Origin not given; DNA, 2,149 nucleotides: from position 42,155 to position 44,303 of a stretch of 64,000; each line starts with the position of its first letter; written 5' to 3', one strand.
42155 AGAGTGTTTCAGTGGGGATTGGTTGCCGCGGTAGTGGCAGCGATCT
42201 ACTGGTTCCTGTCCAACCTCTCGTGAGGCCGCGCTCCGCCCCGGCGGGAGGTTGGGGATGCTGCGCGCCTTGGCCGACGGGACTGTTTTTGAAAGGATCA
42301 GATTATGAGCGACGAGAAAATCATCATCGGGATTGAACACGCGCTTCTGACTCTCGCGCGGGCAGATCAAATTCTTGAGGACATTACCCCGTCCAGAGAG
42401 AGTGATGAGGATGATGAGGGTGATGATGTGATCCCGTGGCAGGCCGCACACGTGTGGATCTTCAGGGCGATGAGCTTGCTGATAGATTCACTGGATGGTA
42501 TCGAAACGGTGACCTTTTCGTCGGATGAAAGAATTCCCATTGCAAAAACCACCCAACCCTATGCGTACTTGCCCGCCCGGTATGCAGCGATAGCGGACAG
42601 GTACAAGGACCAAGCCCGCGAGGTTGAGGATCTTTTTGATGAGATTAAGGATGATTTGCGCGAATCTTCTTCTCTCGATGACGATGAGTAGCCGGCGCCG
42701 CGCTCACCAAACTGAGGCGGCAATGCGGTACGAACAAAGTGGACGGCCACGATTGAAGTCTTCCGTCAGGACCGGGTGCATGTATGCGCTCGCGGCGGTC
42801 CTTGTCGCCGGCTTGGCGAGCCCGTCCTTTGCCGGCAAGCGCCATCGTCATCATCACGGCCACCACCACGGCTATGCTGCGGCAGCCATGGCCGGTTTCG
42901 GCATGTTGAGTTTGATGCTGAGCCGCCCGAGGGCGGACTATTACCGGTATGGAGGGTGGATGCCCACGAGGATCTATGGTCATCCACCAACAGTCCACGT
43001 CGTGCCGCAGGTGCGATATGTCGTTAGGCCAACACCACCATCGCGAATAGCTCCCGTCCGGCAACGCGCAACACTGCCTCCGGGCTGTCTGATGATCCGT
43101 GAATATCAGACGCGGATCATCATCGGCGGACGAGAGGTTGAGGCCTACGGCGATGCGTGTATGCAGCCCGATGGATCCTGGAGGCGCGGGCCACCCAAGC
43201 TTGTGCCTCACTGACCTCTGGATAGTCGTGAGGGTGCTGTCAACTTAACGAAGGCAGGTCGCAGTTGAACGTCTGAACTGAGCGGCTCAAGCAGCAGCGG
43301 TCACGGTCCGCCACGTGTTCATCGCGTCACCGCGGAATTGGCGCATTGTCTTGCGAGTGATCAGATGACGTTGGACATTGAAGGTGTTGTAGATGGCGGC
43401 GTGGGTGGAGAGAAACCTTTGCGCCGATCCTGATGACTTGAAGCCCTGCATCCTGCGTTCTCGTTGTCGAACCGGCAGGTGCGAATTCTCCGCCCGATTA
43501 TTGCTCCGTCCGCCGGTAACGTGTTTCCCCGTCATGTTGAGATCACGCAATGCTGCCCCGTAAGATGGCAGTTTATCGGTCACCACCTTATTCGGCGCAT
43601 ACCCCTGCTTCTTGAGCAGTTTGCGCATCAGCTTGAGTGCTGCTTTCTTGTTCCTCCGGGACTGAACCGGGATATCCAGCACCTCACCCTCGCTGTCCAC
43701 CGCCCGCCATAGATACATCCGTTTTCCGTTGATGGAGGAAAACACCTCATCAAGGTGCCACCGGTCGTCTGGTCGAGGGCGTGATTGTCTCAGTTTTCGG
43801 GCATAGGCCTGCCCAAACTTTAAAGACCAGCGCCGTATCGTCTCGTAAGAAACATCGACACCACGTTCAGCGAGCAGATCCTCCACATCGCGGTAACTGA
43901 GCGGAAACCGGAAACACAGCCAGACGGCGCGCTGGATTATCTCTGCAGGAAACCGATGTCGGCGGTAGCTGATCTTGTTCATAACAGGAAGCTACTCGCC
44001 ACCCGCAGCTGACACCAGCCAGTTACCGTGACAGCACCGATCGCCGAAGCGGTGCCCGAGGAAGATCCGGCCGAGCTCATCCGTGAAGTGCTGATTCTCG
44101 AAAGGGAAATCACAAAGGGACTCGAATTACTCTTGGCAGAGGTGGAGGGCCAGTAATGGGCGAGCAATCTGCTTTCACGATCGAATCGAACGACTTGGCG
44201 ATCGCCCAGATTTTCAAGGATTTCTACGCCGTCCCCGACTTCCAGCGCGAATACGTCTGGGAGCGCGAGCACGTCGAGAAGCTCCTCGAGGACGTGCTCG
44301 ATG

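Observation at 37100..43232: ~6-kb low-GC foreign segment bracketed by IS1595-family and IS6-family elements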

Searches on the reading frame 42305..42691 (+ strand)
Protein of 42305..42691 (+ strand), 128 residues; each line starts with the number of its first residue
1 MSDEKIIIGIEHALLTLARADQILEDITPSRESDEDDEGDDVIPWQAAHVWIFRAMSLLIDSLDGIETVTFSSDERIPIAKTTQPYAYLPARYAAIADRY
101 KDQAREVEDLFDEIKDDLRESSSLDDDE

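Call 7: search_protein_families(library=pfam, proteins=[window:42305-42691:+], max_evalue=0.01)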
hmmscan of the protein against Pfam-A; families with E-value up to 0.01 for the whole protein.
window:42305-42691:+ (128 aa): 0 families

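Call 9: search_protein_families(library=padloc, proteins=[window:42305-42691:+], max_evalue=0.01)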
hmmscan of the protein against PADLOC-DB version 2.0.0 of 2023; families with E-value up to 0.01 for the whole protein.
window:42305-42691:+ (128 aa): 0 families

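Call 10: search_protein_families(library=ncbifam, proteins=[window:42305-42691:+], max_evalue=0.01)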
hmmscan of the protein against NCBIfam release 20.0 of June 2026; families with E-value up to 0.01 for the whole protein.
window:42305-42691:+ (128 aa): 1 family
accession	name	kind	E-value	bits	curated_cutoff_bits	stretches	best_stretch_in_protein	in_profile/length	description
NF011675.0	PRK15094.1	equivalog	0.0021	17.5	379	1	16-97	177-258/292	CNNM family magnesium/cobalt transport protein CorC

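Call 46: search_protein_families(library=phrogs, proteins=[window:42305-42691:+], max_evalue=0.01)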
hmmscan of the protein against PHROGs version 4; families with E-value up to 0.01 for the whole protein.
window:42305-42691:+ (128 aa): 0 families

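Call 47: find_homologous_proteins(query=window:42305-42691:+, max_evalue=0.001)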
Query window:42305-42691:+ (128 aa): 9 proteins with E <= 0.001 among 22 candidates.
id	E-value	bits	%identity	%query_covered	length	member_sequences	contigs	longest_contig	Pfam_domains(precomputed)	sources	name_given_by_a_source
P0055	2.7e-67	242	92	100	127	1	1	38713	-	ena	-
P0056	2.8e-65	236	84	100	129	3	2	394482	-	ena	-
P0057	2.3e-58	213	82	100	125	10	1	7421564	-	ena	-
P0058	1.6e-51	191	87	83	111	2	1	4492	-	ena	-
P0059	3.4e-48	181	100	68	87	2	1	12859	-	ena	-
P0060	7.7e-47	176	72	100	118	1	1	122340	-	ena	-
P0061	7.5e-43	163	66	100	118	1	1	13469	-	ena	-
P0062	1.6e-40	156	63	99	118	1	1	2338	-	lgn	-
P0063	2.1e-21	94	54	77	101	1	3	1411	-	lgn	-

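Call 49: find_encoding_contigs(protein=P0057, flank=10000, max_places=3)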
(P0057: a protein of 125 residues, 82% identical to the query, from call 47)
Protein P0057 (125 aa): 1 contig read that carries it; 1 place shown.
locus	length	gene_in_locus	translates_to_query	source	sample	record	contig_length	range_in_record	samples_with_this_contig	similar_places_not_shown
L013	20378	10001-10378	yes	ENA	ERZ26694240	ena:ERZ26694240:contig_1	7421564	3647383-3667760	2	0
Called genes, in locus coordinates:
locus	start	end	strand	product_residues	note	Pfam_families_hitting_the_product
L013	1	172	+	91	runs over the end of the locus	-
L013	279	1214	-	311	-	PF13276:HTH_21, PF00665:rve, PF13683:rve_3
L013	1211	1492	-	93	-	PF01527:HTH_Tnp_1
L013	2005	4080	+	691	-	PF01695:IstB_IS21 (faint), PF01078:Mg_chelatase (faint), PF02367:TsaE (faint), PF05496:RuvB_N (faint), PF12774:AAA_6 (faint), PF00004:AAA, PF00004:AAA, PF07728:AAA_5 (weak), +10 more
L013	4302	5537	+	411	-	PF14281:PDDEXK_4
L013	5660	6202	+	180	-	PF03703:bPH_2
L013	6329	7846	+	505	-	PF11074:DUF2779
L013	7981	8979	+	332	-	PF13280:WYL, PF25583:WCX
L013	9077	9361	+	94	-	-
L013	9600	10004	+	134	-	PF12796:Ank_2, PF13637:Ank_4 (weak), PF13857:Ank_5, PF00023:Ank, PF13606:Ank_3 (weak)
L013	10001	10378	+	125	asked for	-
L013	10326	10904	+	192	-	-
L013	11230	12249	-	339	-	PF01548:DEDD_Tnp_IS110, PF02371:Transposase_20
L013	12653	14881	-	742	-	-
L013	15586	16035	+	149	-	-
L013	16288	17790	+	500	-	PF00665:rve (weak), PF22483:Mu-transpos_C_2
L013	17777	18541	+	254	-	PF01695:IstB_IS21, PF00308:Bac_DnaA (faint)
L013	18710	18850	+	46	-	-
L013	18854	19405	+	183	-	-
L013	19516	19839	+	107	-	-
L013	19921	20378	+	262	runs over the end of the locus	PF12773:DZR (faint), PF18912:DZR_2 (faint)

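Call 50: find_encoding_contigs(protein=P0056, flank=10000, max_places=3)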
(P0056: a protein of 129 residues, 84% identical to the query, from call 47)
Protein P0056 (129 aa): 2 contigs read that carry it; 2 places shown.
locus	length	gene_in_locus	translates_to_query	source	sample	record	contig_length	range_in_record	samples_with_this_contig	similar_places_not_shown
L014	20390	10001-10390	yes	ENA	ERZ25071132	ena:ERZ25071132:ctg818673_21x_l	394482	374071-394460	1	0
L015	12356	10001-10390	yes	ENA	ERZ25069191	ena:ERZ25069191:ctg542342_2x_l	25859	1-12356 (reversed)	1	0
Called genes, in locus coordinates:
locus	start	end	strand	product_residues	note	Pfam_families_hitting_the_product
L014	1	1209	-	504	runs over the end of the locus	PF00665:rve (weak), PF22483:Mu-transpos_C_2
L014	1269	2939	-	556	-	-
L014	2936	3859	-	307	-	PF23639:DUF7146, PF13155:Toprim_2 (faint), PF13362:Toprim_3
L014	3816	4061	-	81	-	-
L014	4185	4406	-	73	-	-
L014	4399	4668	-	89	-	PF18903:DUF5659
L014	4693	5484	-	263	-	-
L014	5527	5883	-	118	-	PF13560:HTH_31, PF12844:HTH_19, PF13413:HTH_25 (faint), PF01381:HTH_3, PF13443:HTH_26 (faint)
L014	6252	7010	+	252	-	PF07505:DUF5131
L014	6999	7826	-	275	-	-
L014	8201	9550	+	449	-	PF13701:DDE_Tnp_1_4, PF01609:DDE_Tnp_1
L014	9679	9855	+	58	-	-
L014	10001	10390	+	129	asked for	-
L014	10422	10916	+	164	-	-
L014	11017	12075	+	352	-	-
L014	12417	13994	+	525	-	PF03050:DDE_Tnp_IS66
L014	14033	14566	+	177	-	-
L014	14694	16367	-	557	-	-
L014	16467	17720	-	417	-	PF00239:Resolvase, PF07508:Recombinase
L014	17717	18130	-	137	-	PF11149:DUF2924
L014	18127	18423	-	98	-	PF11994:DUF3489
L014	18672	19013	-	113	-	-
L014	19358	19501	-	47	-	-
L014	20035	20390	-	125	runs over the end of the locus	?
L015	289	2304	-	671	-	-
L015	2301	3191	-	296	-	PF23639:DUF7146, PF13155:Toprim_2 (faint), PF13362:Toprim_3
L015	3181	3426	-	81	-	-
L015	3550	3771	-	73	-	-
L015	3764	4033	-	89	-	PF18903:DUF5659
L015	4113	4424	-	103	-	-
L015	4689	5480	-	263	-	-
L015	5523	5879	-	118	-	PF13560:HTH_31, PF12844:HTH_19, PF01381:HTH_3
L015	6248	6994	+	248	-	PF07505:DUF5131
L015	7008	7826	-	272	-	-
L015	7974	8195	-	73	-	-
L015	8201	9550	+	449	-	PF13701:DDE_Tnp_1_4, PF01609:DDE_Tnp_1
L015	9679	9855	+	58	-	-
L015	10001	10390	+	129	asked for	-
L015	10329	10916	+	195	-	-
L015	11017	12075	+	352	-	-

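Call 51: find_encoding_contigs(protein=P0060, flank=10000, max_places=3)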
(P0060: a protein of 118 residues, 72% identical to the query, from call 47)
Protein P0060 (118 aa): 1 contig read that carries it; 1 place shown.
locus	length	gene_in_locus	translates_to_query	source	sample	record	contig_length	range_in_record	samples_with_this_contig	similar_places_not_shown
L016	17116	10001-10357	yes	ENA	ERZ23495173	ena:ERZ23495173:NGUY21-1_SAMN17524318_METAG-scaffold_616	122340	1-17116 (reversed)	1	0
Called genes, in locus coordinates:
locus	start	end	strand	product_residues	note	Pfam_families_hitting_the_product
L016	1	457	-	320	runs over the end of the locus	PF00126:HTH_1, PF03466:LysR_substrate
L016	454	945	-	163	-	PF13560:HTH_31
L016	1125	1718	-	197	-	-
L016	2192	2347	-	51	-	-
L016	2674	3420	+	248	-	PF10544:T5orf172, PF13455:MUG113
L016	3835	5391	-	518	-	PF00528:BPD_transp_1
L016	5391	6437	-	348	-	PF00005:ABC_tran, PF13304:AAA_21 (weak)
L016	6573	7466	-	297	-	PF02274:ADI, PF19420:DDAH_eukar, PF02274:ADI (weak)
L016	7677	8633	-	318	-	PF04069:OpuAC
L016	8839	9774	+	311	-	PF00126:HTH_1, PF03466:LysR_substrate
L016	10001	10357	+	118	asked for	-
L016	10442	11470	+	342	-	-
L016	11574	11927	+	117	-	-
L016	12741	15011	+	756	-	-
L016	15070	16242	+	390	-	-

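Call 61: search_protein_families(library=pfam, proteins=[L013:7981-8979:+, L014:11017-12075:+, L016:10442-11470:+, L013:12653-14881:-, L013:2005-4080:+], max_evalue=0.01)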
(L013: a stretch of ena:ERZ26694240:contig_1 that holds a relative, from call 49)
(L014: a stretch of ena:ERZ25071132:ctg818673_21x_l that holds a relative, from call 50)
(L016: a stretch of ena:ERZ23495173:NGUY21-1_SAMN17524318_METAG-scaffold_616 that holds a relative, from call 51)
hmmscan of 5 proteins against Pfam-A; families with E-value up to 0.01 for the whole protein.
L013:7981-8979:+ (332 aa): 3 families
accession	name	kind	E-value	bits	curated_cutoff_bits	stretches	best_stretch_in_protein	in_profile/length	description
PF25583.1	WCX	-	7.7e-14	52.2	23.9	1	246-322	2-75/76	WCX domain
PF13280.12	WYL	-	1.7e-10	41.2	21.8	1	152-217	3-69/70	WYL domain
PF08279.18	HTH_11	-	0.0052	17.1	25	0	14-40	7-33/55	HTH domain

L014:11017-12075:+ (352 aa): 2 families
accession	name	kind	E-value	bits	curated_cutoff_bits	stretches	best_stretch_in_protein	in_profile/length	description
PF01939.22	NucS_C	-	0.00059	20.3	24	1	28-86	3-58/124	Endonuclease NucS C-terminal domain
PF04313.20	HSDR_N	-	0.0085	16.4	25.1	0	41-82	107-148/198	Type I restriction enzyme R protein N terminus (HSDR_N)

L016:10442-11470:+ (342 aa): 0 families

L013:12653-14881:- (742 aa): 0 families

L013:2005-4080:+ (691 aa): 39 families (the best 25 are shown)
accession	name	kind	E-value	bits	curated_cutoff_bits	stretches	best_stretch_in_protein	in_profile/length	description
PF00004.35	AAA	-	1.5e-30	106.7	21.2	2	494-616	1-130/131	ATPase family associated with various cellular activities (AAA)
PF13191.12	AAA_16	-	2.3e-11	44.9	32.6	2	481-550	13-89/167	AAA ATPase domain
PF07728.20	AAA_5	-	4.2e-11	43.4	22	1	494-560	2-77/139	AAA domain (dynein-related subfamily)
PF13401.12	AAA_22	-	5.6e-10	40.1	27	1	250-273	8-34/130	AAA domain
PF13238.12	AAA_18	-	7.1e-09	36.6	29.4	1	250-279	1-25/128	AAA domain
PF13521.12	AAA_28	-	1.5e-08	35.4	27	1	494-541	2-49/164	AAA domain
PF00910.28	RNA_helicase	-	1e-07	32.8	21.5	0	250-274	1-25/105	RNA helicase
PF13207.12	AAA_17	-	2.1e-07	31.7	27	1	253-280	1-28/136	AAA domain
PF02367.23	TsaE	-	2.8e-07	31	26.6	0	233-273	7-47/128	Threonylcarbamoyl adenosine biosynthesis protein TsaE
PF20030.5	bpMoxR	-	6e-07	29.2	27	0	247-275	31-59/205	MoxR domain in the MoxR-vWA-beta-propeller ternary systems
PF01695.23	IstB_IS21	-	7.9e-07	29.3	24.1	0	222-268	68-113/238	IstB-like ATP binding protein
PF05496.18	RuvB_N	-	9e-07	29.2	27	1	227-275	13-61/159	Holliday junction DNA helicase RuvB P-loop domain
PF13086.12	AAA_11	-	2e-06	28.2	27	0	249-272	19-42/257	AAA domain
PF05729.18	NACHT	-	2.7e-06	27.8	26.7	0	494-522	3-31/167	NACHT domain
PF12774.13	AAA_6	-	3.3e-06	26.8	25.2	0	487-560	28-95/327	Hydrolytic ATP binding site of dynein motor region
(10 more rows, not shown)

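Call 81: predict_structure(alignment_id=A2)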
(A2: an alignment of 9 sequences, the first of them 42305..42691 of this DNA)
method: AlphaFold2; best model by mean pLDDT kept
length: 128 residues; sequences in the alignment: 9
mean_pLDDT: 58.5   pTM: 0.44
mean pLDDT of the five models: 58.5, 52.2, 51.5, 49.2, 47.0
residues with pLDDT >= 90: 0; 70-90: 31; 50-70: 56; < 50: 41
segments of 3 or more residues with pLDDT < 50: 35-37, 66-72, 75-100
pLDDT, mean of each block of 10 residues (from residue 1): 69 73 74 51 70 72 52 45 42 44 53 62 54
secondary structure, 60 per line:
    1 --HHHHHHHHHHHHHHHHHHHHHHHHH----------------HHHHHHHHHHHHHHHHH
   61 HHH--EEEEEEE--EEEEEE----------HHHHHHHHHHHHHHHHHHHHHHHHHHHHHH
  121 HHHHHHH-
elements in order: H3-27 H44-63 E66-72 E75-80 H91-127
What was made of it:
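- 42305..42691 (+): Acidic 128-aa protein (pI 4.1). It is the first gene of module d (42245-43235). The AF2 model is poor (pLDDT 58.5, call 81).
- On Anti-restriction DNA mimic (acidic protein): The AF2 model is too poor to search (pLDDT 58.5, call 81).
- Tried and rejected: The model is too poor to search (call 81).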

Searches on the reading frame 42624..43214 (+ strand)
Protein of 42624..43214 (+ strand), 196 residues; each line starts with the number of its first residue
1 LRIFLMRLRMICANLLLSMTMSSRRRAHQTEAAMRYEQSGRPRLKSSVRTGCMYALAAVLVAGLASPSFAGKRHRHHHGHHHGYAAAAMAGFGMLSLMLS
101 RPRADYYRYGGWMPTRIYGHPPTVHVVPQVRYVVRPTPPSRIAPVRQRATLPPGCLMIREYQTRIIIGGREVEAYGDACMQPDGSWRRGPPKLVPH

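Call 7: search_protein_families(library=pfam, proteins=[window:42624-43214:+], max_evalue=0.01)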
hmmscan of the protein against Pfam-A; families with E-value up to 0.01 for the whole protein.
window:42624-43214:+ (196 aa): 0 families

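Call 10: search_protein_families(library=ncbifam, proteins=[window:42624-43214:+], max_evalue=0.01)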
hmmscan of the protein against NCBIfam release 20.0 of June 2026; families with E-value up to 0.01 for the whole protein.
window:42624-43214:+ (196 aa): 0 families

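Call 46: search_protein_families(library=phrogs, proteins=[window:42624-43214:+], max_evalue=0.01)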
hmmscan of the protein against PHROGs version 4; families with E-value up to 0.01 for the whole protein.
window:42624-43214:+ (196 aa): 0 families

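Call 54: search_protein_representatives(protein=window:42624-43214:+)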
Query: 196 residues. Proteins with E-value up to 0.001 (for the whole library): 399; up to 1e-10: 62; up to 1e-30: 3. The best 150 are listed.
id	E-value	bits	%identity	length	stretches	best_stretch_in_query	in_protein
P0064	4.4e-48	179.9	53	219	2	71-195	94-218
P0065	3.4e-45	170.5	59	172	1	34-195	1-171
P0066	2.3e-33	131.9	50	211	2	76-195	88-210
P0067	1.0e-28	116.7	60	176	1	77-195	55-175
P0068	3.2e-23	98.8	46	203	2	73-195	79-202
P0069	2.0e-21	92.9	57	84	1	111-195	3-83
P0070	3.1e-21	92.3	61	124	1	114-195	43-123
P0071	4.4e-21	91.8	48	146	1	55-195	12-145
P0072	1.8e-20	89.8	45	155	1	52-195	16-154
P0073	2.1e-19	86.3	62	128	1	122-195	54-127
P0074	8.7e-19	84.3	50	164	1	73-195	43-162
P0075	3.3e-18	82.4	45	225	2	72-195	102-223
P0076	1.1e-17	80.7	48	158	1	57-191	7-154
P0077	1.8e-17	80.0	47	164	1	74-195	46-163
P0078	2.5e-17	79.5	50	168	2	72-195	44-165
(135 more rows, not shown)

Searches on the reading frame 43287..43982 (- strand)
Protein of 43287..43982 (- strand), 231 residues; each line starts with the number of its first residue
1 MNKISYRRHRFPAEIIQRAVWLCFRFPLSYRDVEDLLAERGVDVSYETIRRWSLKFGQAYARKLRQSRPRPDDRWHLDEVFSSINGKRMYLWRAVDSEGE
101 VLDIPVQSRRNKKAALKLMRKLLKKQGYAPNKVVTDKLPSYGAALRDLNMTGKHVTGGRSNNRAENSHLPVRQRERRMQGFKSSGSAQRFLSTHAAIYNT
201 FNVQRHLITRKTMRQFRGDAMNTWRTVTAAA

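Call 8: search_protein_families(library=pfam, proteins=[window:43287-43982:-], max_evalue=0.01)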
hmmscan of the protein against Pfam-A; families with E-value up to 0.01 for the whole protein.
window:43287-43982:- (231 aa): 3 families
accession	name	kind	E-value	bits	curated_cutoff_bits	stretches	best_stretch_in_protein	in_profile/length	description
PF13610.12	DDE_Tnp_IS240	-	5.3e-38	130.7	27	1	73-201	2-136/139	DDE domain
PF00665.32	rve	-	1.3e-06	29.1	32.6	1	69-142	2-79/102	Integrase core domain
PF13565.12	HTH_32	-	0.0019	19.1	33.7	1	7-52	25-72/73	Homeodomain-like domain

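Call 10: search_protein_families(library=ncbifam, proteins=[window:43287-43982:-], max_evalue=0.01)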
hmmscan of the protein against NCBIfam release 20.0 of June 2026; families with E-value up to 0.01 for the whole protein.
window:43287-43982:- (231 aa): 6 families
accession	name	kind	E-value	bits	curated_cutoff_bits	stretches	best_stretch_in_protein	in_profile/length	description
NF033587.1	transpos_IS6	equivalog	2.2e-67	226.7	125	1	7-201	2-201/202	IS6 family transposase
NF033558.1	transpos_IS1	equivalog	1.1e-07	32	100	1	39-178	62-196/199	IS1 family transposase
NF033577.2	transpos_IS481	equivalog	2.2e-06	27.4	224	1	8-144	56-203/284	IS481 family transposase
NF033517.1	transpos_IS66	equivalog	0.00027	20.1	180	1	13-120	89-201/387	IS66 family transposase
NF033547.1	transpos_IS1595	equivalog_domain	0.0009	19.2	75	1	40-169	30-175/215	IS1595 family transposase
NF033545.0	transpos_IS630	equivalog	0.0021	17.5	100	0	15-73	61-126/299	IS630 family transposase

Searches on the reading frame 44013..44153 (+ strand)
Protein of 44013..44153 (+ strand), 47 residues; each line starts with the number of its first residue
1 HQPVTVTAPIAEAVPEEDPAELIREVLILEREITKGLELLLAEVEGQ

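Call 61: search_protein_families(library=pfam, proteins=[window:44040-44153:+], max_evalue=0.01)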
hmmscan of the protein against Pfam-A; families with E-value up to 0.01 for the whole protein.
seq(38 aa): 0 families

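Call 63: search_dna_similar(query=window:44013-44153:+, collection=plasmids, mode=protein, max_evalue=0.01, max_rows=12)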
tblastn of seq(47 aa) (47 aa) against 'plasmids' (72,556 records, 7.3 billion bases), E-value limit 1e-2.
No match.
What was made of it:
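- Tried and rejected: No hit in Pfam or by tblastn (calls 61, 63).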
